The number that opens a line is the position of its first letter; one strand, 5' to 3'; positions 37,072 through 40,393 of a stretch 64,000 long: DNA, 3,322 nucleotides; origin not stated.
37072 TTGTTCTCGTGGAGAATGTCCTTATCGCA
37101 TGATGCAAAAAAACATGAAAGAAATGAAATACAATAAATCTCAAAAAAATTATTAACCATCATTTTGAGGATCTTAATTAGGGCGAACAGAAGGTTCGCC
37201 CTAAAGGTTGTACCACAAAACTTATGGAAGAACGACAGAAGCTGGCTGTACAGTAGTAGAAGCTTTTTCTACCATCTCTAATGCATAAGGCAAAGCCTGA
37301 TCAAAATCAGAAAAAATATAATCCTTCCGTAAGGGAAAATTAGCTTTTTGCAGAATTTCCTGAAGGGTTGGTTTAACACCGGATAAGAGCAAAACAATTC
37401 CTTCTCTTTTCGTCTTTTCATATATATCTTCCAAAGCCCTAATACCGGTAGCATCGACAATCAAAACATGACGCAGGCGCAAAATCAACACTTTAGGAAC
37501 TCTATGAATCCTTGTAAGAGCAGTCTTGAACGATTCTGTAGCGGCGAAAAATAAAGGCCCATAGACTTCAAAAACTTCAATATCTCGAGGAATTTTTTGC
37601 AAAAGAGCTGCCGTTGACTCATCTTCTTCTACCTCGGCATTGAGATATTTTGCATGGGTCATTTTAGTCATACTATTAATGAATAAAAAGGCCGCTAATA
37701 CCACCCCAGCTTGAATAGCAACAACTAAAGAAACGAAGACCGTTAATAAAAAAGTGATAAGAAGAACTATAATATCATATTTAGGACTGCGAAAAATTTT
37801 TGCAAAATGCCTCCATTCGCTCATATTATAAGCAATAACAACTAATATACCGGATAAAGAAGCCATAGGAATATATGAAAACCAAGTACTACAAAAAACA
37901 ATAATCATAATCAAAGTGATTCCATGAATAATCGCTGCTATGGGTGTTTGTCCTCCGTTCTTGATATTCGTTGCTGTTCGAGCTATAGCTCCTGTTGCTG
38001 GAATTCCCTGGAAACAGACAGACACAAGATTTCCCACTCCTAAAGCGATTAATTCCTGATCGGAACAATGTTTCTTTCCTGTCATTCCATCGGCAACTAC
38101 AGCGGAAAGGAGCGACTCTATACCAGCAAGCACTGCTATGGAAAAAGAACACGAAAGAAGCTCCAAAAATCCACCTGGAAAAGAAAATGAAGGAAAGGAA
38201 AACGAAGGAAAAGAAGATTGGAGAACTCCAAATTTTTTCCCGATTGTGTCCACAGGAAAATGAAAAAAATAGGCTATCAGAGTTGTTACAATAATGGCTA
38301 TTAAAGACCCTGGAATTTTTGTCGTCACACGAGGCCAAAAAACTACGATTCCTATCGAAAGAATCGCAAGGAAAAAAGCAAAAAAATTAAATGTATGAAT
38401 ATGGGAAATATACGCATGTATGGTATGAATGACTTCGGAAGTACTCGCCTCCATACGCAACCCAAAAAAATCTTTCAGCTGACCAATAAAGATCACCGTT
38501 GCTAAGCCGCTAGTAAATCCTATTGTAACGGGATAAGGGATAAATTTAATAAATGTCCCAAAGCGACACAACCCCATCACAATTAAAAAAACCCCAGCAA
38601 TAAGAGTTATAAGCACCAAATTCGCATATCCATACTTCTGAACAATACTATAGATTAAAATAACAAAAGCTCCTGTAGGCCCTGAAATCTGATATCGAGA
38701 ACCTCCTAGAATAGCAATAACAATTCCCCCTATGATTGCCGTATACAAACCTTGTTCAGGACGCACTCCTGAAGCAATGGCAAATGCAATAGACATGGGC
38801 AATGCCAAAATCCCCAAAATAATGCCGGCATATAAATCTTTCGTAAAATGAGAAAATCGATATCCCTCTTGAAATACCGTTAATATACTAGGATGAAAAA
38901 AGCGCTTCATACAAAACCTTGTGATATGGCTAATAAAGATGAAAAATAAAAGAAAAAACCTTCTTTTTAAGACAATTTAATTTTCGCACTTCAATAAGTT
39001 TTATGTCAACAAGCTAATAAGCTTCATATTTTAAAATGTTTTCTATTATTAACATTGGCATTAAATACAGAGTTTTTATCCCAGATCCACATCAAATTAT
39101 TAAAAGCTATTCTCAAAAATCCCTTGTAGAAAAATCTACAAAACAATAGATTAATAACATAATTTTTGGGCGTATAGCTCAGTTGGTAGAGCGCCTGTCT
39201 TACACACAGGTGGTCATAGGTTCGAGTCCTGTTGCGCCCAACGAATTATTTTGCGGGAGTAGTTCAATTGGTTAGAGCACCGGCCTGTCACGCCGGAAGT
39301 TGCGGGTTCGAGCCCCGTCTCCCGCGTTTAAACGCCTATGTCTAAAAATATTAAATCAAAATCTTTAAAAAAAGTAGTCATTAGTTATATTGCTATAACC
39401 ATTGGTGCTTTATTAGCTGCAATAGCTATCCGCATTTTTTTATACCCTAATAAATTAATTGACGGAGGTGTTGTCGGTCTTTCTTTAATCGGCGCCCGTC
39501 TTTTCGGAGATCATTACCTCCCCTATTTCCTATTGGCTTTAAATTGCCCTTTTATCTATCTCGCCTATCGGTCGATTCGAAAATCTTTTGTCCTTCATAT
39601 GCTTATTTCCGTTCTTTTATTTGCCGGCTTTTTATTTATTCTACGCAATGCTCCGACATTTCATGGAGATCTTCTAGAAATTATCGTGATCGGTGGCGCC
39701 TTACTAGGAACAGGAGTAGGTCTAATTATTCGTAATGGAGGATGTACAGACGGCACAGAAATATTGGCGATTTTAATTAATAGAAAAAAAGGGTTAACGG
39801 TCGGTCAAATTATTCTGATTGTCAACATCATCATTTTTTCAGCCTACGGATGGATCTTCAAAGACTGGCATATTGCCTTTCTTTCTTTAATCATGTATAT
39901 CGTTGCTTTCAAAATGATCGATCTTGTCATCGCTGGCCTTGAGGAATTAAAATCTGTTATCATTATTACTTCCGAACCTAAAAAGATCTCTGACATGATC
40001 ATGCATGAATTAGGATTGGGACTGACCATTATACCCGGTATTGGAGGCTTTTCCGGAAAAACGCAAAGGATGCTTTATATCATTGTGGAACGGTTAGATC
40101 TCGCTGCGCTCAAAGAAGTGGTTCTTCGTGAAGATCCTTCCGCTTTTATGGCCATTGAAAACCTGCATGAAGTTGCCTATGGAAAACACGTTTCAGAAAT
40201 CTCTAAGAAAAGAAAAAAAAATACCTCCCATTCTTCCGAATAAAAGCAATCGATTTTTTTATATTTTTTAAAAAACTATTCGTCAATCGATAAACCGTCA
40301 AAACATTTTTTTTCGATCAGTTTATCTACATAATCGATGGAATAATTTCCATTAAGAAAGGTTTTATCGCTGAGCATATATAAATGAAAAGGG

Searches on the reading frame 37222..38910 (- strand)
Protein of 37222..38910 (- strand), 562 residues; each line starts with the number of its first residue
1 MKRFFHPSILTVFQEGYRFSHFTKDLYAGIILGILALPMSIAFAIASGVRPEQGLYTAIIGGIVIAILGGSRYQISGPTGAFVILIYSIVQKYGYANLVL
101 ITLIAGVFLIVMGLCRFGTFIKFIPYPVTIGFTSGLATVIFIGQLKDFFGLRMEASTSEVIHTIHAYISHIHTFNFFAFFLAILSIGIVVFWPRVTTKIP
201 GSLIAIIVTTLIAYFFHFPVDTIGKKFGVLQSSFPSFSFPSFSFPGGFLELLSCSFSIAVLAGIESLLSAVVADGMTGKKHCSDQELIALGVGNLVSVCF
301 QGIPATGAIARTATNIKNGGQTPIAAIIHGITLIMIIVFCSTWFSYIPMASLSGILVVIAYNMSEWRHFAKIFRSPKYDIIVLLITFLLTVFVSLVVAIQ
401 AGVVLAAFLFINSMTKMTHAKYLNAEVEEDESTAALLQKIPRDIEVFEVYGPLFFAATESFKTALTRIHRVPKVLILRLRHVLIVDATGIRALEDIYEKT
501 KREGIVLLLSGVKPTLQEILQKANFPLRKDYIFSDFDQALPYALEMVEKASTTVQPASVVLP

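Call 55: search_protein_families(library=pfam, proteins=[window:37222-38910:-], max_evalue=1)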
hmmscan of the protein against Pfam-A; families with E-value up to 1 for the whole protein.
window:37222-38910:- (562 aa): 4 families
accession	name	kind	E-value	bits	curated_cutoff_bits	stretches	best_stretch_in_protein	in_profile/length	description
PF00916.26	Sulfate_transp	-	1.7e-87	294.1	23.2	1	22-386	1-380/380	Sulfate permease family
PF01740.26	STAS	-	8.5e-16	58.1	22.6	1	442-525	8-93/106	STAS domain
PF16983.11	MFS_MOT1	-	0.011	16.5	30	1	283-362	29-110/111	Molybdate transporter of MFS superfamily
PF02300.22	Fumarate_red_C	-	0.42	11.1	24.2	1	321-351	63-93/127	Fumarate reductase subunit C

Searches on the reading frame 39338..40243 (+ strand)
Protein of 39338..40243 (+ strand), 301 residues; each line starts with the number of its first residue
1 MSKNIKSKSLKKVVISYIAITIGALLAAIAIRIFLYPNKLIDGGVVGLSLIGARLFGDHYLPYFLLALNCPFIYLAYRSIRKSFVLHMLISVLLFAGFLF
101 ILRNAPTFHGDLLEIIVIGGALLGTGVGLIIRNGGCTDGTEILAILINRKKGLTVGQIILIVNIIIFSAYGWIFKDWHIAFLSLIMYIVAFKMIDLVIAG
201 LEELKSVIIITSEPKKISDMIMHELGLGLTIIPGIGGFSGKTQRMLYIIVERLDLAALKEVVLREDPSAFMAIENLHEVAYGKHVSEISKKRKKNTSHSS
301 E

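Call 55: search_protein_families(library=pfam, proteins=[window:39338-40243:+], max_evalue=1)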
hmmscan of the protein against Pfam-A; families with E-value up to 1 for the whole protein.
window:39338-40243:+ (301 aa): 2 families
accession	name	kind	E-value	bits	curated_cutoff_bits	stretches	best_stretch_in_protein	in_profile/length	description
PF02588.21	YitT_membrane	-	1.6e-55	188.1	24.3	1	17-222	2-205/205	Uncharacterised 5xTM membrane BCR, YitT family COG1284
PF10035.14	DUF2179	-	6.7e-15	55.1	22.8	1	228-279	2-53/55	Uncharacterized protein conserved in bacteria (DUF2179)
